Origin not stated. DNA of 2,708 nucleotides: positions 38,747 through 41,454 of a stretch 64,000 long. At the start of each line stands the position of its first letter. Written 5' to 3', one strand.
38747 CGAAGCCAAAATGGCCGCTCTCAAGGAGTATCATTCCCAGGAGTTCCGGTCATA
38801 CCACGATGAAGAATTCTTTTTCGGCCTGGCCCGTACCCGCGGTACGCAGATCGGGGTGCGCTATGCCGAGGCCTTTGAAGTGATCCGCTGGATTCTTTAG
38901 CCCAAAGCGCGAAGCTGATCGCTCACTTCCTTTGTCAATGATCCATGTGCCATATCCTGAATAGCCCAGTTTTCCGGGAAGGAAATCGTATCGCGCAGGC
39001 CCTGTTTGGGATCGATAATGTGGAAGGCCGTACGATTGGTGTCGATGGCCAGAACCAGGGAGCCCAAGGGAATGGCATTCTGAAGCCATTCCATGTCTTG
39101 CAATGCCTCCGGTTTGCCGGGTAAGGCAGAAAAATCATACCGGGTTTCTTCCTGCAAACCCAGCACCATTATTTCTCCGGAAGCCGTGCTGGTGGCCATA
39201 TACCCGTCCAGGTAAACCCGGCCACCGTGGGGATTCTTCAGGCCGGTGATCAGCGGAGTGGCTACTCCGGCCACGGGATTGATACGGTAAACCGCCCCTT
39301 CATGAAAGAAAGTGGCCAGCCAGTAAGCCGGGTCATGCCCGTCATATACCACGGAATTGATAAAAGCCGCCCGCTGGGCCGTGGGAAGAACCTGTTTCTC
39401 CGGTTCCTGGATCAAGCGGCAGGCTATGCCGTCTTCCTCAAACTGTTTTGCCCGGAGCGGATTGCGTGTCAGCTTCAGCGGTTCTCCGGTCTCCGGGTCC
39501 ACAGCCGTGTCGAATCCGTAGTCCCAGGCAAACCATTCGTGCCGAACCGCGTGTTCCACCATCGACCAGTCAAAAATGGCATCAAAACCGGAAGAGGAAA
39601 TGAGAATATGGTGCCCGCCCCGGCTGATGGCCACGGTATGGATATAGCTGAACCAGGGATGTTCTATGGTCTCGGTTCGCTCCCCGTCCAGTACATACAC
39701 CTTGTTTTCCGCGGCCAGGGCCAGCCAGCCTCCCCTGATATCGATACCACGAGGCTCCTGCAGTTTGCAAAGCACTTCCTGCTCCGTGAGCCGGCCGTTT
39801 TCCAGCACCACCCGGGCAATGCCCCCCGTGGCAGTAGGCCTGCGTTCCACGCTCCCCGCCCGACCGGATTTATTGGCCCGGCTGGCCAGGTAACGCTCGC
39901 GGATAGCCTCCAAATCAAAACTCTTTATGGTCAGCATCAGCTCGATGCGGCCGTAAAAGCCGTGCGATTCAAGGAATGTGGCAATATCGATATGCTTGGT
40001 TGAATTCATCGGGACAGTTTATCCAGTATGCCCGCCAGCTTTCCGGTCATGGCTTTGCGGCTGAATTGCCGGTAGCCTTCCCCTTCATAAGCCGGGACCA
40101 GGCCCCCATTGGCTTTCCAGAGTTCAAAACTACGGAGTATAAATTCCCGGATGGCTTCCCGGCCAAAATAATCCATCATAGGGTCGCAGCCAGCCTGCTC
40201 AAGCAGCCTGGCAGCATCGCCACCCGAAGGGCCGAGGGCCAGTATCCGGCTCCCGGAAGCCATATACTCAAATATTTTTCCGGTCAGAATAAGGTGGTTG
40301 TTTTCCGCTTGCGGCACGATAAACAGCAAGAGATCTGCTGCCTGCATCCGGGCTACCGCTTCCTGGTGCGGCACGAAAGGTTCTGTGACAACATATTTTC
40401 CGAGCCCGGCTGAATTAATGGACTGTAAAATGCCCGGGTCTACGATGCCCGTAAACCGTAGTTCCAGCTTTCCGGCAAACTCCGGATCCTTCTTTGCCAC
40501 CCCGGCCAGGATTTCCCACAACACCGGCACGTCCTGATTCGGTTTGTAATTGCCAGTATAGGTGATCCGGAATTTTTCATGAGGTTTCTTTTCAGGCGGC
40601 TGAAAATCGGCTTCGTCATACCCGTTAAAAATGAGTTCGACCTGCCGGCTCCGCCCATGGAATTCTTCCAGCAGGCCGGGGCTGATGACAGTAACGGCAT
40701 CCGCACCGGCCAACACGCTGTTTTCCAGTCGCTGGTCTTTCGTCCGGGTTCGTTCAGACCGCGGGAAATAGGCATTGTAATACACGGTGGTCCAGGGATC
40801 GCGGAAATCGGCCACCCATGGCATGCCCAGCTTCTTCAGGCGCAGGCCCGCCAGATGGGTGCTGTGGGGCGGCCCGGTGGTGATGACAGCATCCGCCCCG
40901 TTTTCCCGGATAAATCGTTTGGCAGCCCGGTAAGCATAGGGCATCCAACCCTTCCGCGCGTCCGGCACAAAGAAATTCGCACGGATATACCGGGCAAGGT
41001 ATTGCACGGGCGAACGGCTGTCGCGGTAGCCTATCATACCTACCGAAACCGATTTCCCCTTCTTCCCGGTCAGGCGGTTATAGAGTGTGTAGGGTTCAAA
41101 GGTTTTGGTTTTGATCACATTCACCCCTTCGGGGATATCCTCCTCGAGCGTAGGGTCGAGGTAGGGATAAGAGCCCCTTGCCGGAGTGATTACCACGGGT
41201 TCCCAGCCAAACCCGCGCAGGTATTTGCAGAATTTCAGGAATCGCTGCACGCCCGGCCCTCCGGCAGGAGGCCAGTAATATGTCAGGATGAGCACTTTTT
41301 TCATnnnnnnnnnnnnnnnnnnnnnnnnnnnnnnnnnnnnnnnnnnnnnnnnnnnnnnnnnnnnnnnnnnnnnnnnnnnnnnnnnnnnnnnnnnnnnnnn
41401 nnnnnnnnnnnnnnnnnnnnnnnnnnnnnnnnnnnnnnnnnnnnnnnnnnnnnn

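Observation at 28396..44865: Strand-mosaic glycan-modification locus wrapped around a giant T9SS cargo gene: candidate cargo-dedicated glycosylation/sulfation system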

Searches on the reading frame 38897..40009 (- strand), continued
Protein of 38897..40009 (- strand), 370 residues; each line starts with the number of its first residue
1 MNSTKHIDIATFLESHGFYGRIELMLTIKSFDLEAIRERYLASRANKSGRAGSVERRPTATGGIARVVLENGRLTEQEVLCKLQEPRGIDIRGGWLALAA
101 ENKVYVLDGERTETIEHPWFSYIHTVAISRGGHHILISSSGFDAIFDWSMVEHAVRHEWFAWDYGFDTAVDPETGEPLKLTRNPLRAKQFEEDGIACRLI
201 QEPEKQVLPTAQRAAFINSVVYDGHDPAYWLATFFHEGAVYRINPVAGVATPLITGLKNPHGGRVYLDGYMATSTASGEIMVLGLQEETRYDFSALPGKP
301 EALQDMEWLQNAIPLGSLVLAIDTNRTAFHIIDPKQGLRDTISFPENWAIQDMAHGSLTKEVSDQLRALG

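Call 88: search_protein_representatives(alignment_id=A1)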
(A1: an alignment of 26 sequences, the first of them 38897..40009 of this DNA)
Query: 26 sequences, 371 profile positions. Proteins with E-value up to 0.001 (for the whole library): 469; up to 1e-10: 339; up to 1e-30: 113. The best 150 are listed.
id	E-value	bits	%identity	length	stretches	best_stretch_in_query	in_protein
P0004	1.2e-166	570.7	-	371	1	1-369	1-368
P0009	2.5e-160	549.9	-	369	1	4-368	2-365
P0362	1.1e-159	547.7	-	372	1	1-369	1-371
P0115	9.1e-152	521.7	-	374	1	2-370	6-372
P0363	2.2e-148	510.6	-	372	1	3-370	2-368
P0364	5.9e-136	469.6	-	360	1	7-358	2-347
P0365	4.1e-135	466.9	-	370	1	5-363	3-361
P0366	3.4e-131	454.0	-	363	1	1-369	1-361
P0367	4.3e-131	453.7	-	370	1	7-370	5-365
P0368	4.1e-129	447.1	-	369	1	5-366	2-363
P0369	5.9e-129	446.6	-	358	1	7-358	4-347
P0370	8.2e-128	442.9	-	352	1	3-354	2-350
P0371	1.1e-127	442.5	-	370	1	4-370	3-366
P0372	4.1e-126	437.3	-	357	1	7-369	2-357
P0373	4.4e-126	437.2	-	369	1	4-369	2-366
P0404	4.3e-47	177.2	-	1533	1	11-358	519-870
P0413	1.5e-44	168.9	-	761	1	20-356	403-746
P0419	1.4e-43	165.6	-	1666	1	6-358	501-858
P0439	6.1e-36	140.5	-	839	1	31-356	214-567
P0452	2.8e-34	135.1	-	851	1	83-357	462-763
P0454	2.6e-33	131.9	-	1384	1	83-353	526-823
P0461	1.1e-32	129.8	-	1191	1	11-354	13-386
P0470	2.1e-31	125.6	-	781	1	80-356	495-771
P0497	7.5e-28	113.9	-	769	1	80-351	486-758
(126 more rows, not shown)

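Call 89: search_protein_families(library=pfam, proteins=[P0413, P0404, P0419, P0439, P0452, P0470, P0497, P0461, P0454], max_evalue=0.0001)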
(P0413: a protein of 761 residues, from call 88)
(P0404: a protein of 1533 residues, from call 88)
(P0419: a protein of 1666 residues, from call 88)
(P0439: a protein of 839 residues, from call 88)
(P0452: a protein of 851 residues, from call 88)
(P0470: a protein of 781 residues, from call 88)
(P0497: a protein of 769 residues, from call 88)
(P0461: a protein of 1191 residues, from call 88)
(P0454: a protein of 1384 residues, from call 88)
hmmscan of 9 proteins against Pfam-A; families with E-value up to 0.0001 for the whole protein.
P0413 (761 aa): 1 family
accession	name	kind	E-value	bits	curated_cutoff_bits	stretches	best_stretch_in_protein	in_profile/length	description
PF04664.18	OGFr_N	-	8.2e-19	68.4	22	1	168-341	27-177/208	Opioid growth factor receptor (OGFr) conserved region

P0404 (1533 aa): 1 family
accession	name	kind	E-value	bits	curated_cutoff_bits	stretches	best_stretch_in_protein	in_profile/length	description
PF00293.34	NUDIX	-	1e-14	55.1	21.1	1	1174-1293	3-117/134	NUDIX domain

P0419 (1666 aa): 0 families

P0439 (839 aa): 0 families

P0452 (851 aa): 0 families

P0470 (781 aa): 1 family
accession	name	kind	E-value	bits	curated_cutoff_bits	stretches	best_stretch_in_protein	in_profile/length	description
PF18167.6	Sa_NUDIX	-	4.7e-17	63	25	1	138-336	4-191/199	SMODS-associated NUDIX domain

P0497 (769 aa): 1 family
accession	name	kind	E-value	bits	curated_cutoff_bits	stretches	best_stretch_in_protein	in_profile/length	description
PF18167.6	Sa_NUDIX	-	1.4e-14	54.9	25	1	150-263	2-109/199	SMODS-associated NUDIX domain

P0461 (1191 aa): 1 family
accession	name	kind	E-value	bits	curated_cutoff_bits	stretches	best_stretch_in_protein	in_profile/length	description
PF00156.33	Pribosyltran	-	9.4e-06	25.5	26.3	1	468-571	34-124/158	Phosphoribosyl transferase domain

P0454 (1384 aa): 0 families

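Call 90: search_protein_families(library=padloc, proteins=[window:38897-40009:-], max_evalue=0.001)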
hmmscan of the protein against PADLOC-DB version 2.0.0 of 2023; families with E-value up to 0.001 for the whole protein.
window:38897-40009:- (370 aa): 0 families

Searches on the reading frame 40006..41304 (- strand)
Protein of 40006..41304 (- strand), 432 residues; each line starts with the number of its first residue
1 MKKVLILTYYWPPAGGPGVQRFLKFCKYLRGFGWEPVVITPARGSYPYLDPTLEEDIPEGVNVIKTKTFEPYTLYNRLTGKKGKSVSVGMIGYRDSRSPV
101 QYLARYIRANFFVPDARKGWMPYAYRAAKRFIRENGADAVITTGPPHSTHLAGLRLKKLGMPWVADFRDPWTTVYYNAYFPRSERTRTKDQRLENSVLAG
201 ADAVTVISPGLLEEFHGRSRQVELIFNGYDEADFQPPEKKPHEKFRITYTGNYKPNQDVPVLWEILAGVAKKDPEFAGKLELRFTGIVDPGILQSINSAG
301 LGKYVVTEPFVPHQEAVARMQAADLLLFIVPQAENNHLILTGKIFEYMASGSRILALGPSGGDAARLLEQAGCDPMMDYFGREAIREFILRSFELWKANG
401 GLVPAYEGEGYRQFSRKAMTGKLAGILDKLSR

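Call 3: search_protein_families(library=pfam, proteins=[window:40006-41304:-], max_evalue=0.01)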
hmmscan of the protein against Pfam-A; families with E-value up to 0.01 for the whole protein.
window:40006-41304:- (432 aa): 2 families
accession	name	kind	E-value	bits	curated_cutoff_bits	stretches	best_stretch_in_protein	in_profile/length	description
PF13579.12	Glyco_trans_4_4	-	4.5e-12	47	29.7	1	22-218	7-145/158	Glycosyl transferase 4-like domain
PF13439.12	Glyco_transf_4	-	9.2e-12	45.7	28.5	1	100-231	34-168/170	Glycosyltransferase Family 4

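Call 4: search_protein_families(library=ncbifam, proteins=[window:40006-41304:-], max_evalue=0.01)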
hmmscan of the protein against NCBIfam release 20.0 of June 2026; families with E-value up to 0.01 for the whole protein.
window:40006-41304:- (432 aa): 1 family
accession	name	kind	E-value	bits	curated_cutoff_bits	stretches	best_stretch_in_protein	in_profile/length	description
TIGR04063.1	stp3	hypoth_equivalog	8e-07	28.3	442.05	1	142-356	97-323/397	TIGR04063 family PEP-CTERM/XrtA system glycosyltransferase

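Call 41: search_solved_structures(query=A3, max_evalue=0.01)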
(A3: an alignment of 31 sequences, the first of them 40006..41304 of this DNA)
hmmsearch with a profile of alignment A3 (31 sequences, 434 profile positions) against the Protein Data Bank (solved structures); distinct sequences matched with E-value up to 0.01: 3.
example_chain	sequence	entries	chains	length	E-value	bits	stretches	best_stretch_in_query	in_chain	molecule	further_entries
2jjm_A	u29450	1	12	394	0.00067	21.8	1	200-420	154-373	GLYCOSYL TRANSFERASE, GROUP 1 FAMILY PROTEIN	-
3mbo_A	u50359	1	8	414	0.00078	21.6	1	200-420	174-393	Glycosyltransferase, group 1 family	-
6kih_A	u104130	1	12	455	0.002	20.2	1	153-322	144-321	Tll1590 protein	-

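Call 90: search_protein_families(library=padloc, proteins=[window:40006-41304:-], max_evalue=0.001)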
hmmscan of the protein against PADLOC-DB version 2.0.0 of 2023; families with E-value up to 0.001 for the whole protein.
window:40006-41304:- (432 aa): 0 families
